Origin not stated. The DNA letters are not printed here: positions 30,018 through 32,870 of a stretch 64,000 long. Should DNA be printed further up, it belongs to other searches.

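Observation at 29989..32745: AT-rich 2.8-kb insertion carrying a lone, atypical MrfA/YprA/DruE-type helicase: candidate single-gene defence or otherwise undescribed system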

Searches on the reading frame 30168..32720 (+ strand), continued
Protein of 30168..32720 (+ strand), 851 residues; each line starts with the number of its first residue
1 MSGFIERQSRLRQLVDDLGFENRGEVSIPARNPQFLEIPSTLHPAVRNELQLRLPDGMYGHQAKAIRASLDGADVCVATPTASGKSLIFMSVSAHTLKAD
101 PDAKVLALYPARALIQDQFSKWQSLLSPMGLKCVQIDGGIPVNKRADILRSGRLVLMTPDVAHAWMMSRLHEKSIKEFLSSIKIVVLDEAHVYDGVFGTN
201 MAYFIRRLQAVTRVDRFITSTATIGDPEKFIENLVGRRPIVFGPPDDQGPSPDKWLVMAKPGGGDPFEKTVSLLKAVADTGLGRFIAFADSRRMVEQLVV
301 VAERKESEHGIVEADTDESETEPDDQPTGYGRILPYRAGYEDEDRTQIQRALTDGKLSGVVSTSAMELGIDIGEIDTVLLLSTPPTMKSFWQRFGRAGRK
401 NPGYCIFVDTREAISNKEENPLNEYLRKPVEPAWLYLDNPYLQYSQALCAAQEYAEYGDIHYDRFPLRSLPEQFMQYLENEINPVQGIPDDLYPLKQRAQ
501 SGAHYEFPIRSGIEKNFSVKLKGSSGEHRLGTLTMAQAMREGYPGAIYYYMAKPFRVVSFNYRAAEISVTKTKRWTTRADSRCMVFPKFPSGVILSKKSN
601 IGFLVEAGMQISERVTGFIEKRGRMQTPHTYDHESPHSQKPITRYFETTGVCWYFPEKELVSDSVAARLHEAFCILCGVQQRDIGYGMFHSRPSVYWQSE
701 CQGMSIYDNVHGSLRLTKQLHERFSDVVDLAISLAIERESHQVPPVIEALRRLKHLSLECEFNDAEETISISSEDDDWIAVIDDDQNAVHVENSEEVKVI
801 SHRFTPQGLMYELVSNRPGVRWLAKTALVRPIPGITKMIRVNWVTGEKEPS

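Call 22: search_solved_structures(query=A1, max_evalue=0.001, show_alignments=1)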
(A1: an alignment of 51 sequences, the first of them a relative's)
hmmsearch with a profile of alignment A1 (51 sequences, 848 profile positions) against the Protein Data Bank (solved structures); distinct sequences matched with E-value up to 0.001: 209 (the best 60 are shown).
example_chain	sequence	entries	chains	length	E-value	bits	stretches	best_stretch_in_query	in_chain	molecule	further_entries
6znp_A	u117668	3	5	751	1e-72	248.3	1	10-567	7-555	Uncharacterized ATP-dependent helicase YprA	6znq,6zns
5v9x_A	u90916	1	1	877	2.3e-24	88.4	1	62-400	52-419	ATP-dependent DNA helicase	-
7lhl_A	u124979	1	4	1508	7.1e-24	86.8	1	62-400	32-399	ATP-dependent DNA helicase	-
9tu7_Y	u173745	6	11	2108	3e-20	74.8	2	59-228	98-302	DEAD/DEAH box helicase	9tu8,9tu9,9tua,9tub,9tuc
9el5_A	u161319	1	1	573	1.9e-19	72.2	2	339-412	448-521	Fanconi anemia group M protein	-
6qv3_A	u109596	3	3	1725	1.9e-18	68.8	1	62-414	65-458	Pre-mRNA splicing helicase-like protein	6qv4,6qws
5m59_A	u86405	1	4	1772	2e-18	68.7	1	62-414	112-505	Pre-mRNA splicing helicase-like protein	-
5lst_A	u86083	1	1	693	5.5e-17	64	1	335-406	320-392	ATP-dependent DNA helicase Q4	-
4f92_B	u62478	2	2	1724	1.5e-15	59.3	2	72-415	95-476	U5 small nuclear ribonucleoprotein 200 kDa helicase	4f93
6qdv_B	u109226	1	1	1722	1.5e-15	59.3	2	72-415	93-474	U5 small nuclear ribonucleoprotein 200 kDa helicase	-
4f91_B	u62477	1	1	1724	1.5e-15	59.3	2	72-415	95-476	U5 small nuclear ribonucleoprotein 200 kDa helicase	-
5urj_A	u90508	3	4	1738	1.5e-15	59.2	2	72-415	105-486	U5 small nuclear ribonucleoprotein 200 kDa helicase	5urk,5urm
4kit_B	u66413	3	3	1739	1.5e-15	59.2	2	72-415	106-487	U5 small nuclear ribonucleoprotein 200 kDa helicase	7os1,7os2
6s8q_B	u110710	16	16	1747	1.6e-15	59.2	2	72-415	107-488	U5 small nuclear ribonucleoprotein 200 kDa helicase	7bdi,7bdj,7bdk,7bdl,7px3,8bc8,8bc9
6s8o_B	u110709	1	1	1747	2.1e-15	58.7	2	72-415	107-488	U5 small nuclear ribonucleoprotein 200 kDa helicase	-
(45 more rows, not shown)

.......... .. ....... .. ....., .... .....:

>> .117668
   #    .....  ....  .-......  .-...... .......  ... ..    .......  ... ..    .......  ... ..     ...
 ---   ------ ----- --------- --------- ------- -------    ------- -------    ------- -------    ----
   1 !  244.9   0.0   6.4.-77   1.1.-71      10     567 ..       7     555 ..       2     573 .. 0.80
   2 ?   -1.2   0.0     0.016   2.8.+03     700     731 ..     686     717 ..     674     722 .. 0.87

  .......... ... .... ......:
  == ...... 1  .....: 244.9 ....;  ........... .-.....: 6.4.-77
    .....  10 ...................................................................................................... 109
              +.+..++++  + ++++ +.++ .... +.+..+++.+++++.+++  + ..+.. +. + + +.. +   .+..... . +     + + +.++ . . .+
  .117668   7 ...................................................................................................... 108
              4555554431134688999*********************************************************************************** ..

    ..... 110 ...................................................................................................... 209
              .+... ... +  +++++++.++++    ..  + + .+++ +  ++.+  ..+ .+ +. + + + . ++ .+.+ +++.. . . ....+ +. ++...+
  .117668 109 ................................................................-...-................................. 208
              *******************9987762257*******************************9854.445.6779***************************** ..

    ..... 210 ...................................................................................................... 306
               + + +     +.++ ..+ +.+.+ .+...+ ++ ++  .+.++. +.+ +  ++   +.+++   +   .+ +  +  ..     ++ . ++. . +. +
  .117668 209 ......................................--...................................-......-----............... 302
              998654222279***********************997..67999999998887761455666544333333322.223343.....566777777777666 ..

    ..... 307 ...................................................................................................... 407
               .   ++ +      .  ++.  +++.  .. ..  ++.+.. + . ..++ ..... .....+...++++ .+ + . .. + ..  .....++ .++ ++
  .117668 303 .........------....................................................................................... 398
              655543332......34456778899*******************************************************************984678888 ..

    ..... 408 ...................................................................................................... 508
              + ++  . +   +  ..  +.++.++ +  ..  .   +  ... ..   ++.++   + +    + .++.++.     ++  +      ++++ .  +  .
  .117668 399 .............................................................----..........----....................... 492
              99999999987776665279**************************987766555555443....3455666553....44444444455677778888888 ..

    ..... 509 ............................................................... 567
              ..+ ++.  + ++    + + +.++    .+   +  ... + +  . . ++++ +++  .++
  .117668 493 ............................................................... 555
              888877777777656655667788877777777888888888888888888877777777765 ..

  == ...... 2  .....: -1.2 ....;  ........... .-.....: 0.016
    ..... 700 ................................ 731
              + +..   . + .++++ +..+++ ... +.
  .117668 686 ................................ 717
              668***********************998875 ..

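Call 39: predict_structure(alignment_id=A1)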
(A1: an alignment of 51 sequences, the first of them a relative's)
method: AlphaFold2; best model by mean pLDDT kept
length: 851 residues; sequences in the alignment: 51
mean_pLDDT: 84.6   pTM: 0.75
mean pLDDT of the five models: 84.6, 84.5, 83.5, 82.7, 81.9
residues with pLDDT >= 90: 382; 70-90: 378; 50-70: 58; < 50: 33
segments of 3 or more residues with pLDDT < 50: 307-328, 767-775
pLDDT, mean of each block of 10 residues (from residue 1): 82 91 90 93 96 93 96 92 82 97 95 85 94 92 93 94 93 93 95 84 96 94 85 95 90 92 84 89 86 81 59 39 45 76 77 85 66 82 83 84 90 72 86 80 90 91 94 93 80 76 68 74 76 85 88 85 91 85 88 84 91 93 87 91 88 93 92 80 88 81 91 76 90 77 76 92 58 56 92 87 76 86 87 87 79 76
secondary structure, 60 per line:
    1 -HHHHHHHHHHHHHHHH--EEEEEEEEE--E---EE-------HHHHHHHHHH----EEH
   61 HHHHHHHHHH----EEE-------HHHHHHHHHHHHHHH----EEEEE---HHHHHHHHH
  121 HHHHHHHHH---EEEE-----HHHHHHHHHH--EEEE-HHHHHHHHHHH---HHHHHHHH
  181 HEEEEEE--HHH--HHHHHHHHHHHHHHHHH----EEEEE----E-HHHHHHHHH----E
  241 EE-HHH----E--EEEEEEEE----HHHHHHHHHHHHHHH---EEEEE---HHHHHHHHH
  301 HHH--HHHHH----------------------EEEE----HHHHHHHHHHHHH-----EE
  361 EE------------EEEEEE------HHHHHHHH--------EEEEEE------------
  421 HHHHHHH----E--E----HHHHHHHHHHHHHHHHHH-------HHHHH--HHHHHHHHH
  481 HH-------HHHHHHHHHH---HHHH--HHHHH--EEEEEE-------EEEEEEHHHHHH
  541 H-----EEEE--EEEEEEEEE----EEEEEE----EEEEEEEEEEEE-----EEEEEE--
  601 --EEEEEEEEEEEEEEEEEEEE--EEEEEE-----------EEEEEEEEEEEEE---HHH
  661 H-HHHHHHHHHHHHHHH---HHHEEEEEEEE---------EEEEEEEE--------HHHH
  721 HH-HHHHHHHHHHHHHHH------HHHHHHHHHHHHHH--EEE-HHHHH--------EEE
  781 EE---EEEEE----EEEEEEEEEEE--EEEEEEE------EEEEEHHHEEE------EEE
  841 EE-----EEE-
elements in order (helices of 4 or more, strands of 3 or more residues): H2-17 E20-28 H44-53 H60-70 E75-77 H85-99 E104-108 H112-129 E133-136 H142-151 E154-157 H159-169 H173-181 E182-187 H195-211 E216-220 H227-235 E240-242 E254-261 H266-280 E284-288 H292-303 H306-310 E333-336 H341-353 E359-362 E375-380 H387-394 E403-408 H421-427 H440-457 H465-469 H472-482 H490-499 H503-506 H509-513 E516-521 E529-534 H535-541 E547-550 E553-561 E566-571 E576-587 E593-598 E603-622 E625-630 E642-654 H658-661 H663-677 E684-691 E701-708 H717-722 H724-738 H745-758 E761-763 H765-769 E778-782 E786-790 E795-805 E808-814 E821-825 E829-831 E838-842 E848-850

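Call 42: fold_search(model_id=the predicted structure, library=pdb)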
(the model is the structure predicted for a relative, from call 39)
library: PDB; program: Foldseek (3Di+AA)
matches with E <= 10: 1744; with E <= 0.001: 827
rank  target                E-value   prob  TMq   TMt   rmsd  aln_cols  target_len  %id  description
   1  6znp_A                2.2e-44  1.00  0.67  0.76   6.1       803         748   22  Crystal Structure of DUF1998 helicase MrfA bound to DNA (released 2020-11-25)
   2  6znq_B                3.2e-40  1.00  0.65  0.77   6.0       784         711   22  Crystal Structure of DUF1998 helicase MrfA bound to DNA and AMPPNP (released 2020-11-25)
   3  6znp_B                3.8e-38  1.00  0.64  0.77   6.2       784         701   22  Crystal Structure of DUF1998 helicase MrfA bound to DNA (released 2020-11-25)
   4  6zns                  2.5e-30  1.00  0.53  0.68   7.3       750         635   20  Crystal Structure of DUF1998 helicase MrfA (released 2020-11-25)
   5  5v9x_A                3.9e-17  1.00  0.42  0.46  15.6       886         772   15  Structure of Mycobacterium smegmatis helicase Lhr bound to ssDNA and AMP-PNP (released 2017-12-06)
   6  6ahd_D                2.2e-16  1.00  0.36  0.19  12.7       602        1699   15  The Cryo-EM Structure of Human Pre-catalytic Spliceosome (B complex) at 3.8 angstrom resolution (released 2018-11-14)
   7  6ah0_D                7.1e-16  1.00  0.38  0.19  24.5       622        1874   16  The Cryo-EM Structure of the Precusor of Human Pre-catalytic Spliceosome (pre-B complex) (released 2018-11-14)
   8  8h6k_5D               7.5e-16  1.00  0.38  0.21  20.3       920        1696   12  Cryo-EM structure of human exon-defined spliceosome in the mature B state. (released 2024-05-01)
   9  5dca_A                1.3e-15  1.00  0.36  0.17  10.4       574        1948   16  Crystal structure of yeast full length Brr2 in complex with Prp8 Jab1 domain (released 2015-12-16)
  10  7dvq_D                1.8e-15  1.00  0.36  0.19  19.9       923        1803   11  Cryo-EM Structure of the Activated Human Minor Spliceosome (minor Bact Complex) (released 2021-03-31)
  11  5urm_B                2.0e-15  1.00  0.36  0.20  23.5       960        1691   12  Crystal structure of human BRR2 in complex with T-1206548 (released 2017-07-19)
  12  5a9j_D                2.1e-15  1.00  0.38  0.41   8.8       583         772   16  Crystal structure of the Helicase domain of human DNA polymerase theta, apo-form (released 2015-12-16)
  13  5lqw_C                2.1e-15  1.00  0.37  0.19  10.5       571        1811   17  yeast activated spliceosome (released 2016-10-05)
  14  6qv4                  2.2e-15  1.00  0.37  0.20  10.5       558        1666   17  Crystal structure of the Ski2 RNA-helicase Brr2 from Chaetomium thermophilum bound to ATP-gamma-S (released 2020-01-15)
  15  9fmd_B                2.6e-15  1.00  0.36  0.18  11.0       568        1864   17  Integrative model of the human post-catalytic spliceosome (P-complex) (released 2024-07-10)
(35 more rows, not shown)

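Call 43: search_protein_families(library=padloc, proteins=[L008:10571-10828:+, L008:10855-11763:+, L008:11724-14279:+], max_evalue=0.001)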
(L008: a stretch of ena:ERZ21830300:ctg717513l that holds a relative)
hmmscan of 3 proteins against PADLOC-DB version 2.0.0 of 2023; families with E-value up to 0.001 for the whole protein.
L008:10571-10828:+ (86 aa): 0 families

L008:10855-11763:+ (303 aa): 1 family
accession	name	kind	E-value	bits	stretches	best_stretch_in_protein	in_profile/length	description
PDLC02776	SspC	-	0.00032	16.6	1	35-139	29-132/1039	SspC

L008:11724-14279:+ (852 aa): 0 families

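Call 45: find_related_loci(query=A1, collection=metagenome_contigs, flank=10000)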
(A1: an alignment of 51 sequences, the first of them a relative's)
Query A1 (851 aa) in metagenome_contigs; peptide patterns used: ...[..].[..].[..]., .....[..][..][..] (x = any residue, [..] = any of these).
600 stretches matched a pattern (row limit reached: there are more); 584 encode a relative of the query (tblastn E <= 1e-3); the best 80 are kept; 80 distinct loci.
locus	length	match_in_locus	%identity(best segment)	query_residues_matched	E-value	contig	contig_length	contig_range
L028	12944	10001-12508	50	18-849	0e+0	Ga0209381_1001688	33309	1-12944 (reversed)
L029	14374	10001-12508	47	5-847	0e+0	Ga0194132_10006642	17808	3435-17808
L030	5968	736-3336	46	11-850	0e+0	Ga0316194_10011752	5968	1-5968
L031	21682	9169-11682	48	9-849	0e+0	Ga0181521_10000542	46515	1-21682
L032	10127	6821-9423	48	10-850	0e+0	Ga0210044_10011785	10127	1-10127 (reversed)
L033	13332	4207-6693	47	9-847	0e+0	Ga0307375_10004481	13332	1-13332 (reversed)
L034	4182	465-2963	45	4-849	0e+0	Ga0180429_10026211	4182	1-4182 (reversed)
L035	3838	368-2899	43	15-847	0e+0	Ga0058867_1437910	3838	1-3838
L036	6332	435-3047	42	30-850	0e+0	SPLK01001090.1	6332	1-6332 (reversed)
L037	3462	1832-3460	51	11-550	0e+0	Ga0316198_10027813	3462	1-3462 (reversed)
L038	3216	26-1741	40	273-847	1e-134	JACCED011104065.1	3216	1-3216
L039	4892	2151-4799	33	14-850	2e-122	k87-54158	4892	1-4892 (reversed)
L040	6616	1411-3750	34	11-780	2e-120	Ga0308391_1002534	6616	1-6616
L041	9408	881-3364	31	28-833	2e-118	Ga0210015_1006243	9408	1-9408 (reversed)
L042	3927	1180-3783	30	6-847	5e-117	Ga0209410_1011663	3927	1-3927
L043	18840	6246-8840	32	11-847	4e-112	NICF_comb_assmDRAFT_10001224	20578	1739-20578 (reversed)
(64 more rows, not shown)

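Call 46: find_related_loci(query=A1, collection=viral_contigs, flank=10000)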
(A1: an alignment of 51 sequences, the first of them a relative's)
Query A1 (851 aa) in viral_contigs; peptide patterns used: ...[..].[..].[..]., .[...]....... (x = any residue, [..] = any of these).
15 stretches matched a pattern; 5 encode a relative of the query (tblastn E <= 1e-3); 5 distinct loci.
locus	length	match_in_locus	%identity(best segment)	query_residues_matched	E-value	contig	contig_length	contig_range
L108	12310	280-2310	29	58-729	3e-68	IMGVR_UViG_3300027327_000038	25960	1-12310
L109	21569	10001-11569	30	20-557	2e-58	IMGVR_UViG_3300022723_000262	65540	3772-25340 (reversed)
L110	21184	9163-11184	27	40-728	4e-54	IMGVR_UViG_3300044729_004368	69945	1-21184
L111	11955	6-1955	26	64-728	8e-45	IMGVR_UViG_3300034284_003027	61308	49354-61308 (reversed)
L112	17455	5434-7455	27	40-728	4e-54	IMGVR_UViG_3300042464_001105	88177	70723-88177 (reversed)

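Call 49: search_protein_families(library=pfam, proteins=[L033:6723-9623:+, L033:138-3713:+, L032:1761-4178:+, L043:12986-15607:+, L009:14621-16927:-, L009:13609-14634:-], max_evalue=0.001)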
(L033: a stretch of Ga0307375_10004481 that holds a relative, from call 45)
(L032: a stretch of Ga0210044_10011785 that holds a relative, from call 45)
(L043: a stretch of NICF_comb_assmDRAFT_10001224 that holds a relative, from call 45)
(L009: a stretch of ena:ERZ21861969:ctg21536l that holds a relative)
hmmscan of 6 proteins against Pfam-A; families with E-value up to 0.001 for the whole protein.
L033:6723-9623:+ (967 aa): 2 families
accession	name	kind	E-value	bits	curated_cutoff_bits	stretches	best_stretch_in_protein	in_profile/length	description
PF06634.17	DUF1156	-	3.9e-32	110.6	24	1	11-82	1-73/73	Protein of unknown function (DUF1156)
PF02086.21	MethyltransfD12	-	8.3e-05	22.9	22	1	123-174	13-64/253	D12 class N6 adenine-specific DNA methyltransferase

L033:138-3713:+ (1192 aa): 5 families
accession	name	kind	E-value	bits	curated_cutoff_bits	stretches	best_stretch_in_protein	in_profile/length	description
PF00271.37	Helicase_C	-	5e-24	85.1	23.5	1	528-628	14-110/110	Helicase conserved C-terminal domain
PF13020.12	NOV_C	-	1.2e-18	67.4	22.1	1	1075-1162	5-91/91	Protein NO VEIN, C-terminal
PF00176.29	SNF2-rel_dom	-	9e-17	61.5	24.9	1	125-299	20-192/290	SNF2-related domain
PF04851.21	ResIII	-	2.1e-14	54.2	22.5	1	104-273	3-163/164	Type III restriction enzyme, res subunit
PF00270.35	DEAD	-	1.6e-09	38.2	26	1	125-273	17-161/167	DEAD/DEAH box helicase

L032:1761-4178:+ (806 aa): 2 families
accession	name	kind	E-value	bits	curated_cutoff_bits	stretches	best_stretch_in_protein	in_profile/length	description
PF00271.37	Helicase_C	-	7.1e-18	65.3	23.5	1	592-716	2-108/110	Helicase conserved C-terminal domain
PF09565.16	RE_NgoFVII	-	0.00033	20.4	23.8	1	282-344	88-152/162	NgoFVII restriction endonuclease N-terminal PLD domain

L043:12986-15607:+ (874 aa): 2 families
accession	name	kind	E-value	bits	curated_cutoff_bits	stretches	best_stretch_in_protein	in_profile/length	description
PF01555.25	N6_N4_Mtase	-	1.6e-19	71.2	26.7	2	97-145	159-202/221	DNA methylase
PF12760.12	Zn_ribbon_IS1595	-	0.00038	20.8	25.4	1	241-280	13-44/46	Transposase zinc-ribbon domain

L009:14621-16927:- (768 aa): 3 families
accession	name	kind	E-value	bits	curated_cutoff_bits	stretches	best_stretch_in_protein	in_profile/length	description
PF01555.25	N6_N4_Mtase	-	9.9e-06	26.1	26.7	0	106-138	184-216/221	DNA methylase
PF06634.17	DUF1156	-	3.5e-05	24.3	24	1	51-92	11-51/73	Protein of unknown function (DUF1156)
PF02086.21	MethyltransfD12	-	0.0008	19.6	22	0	103-147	20-64/253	D12 class N6 adenine-specific DNA methyltransferase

L009:13609-14634:- (341 aa): 0 families
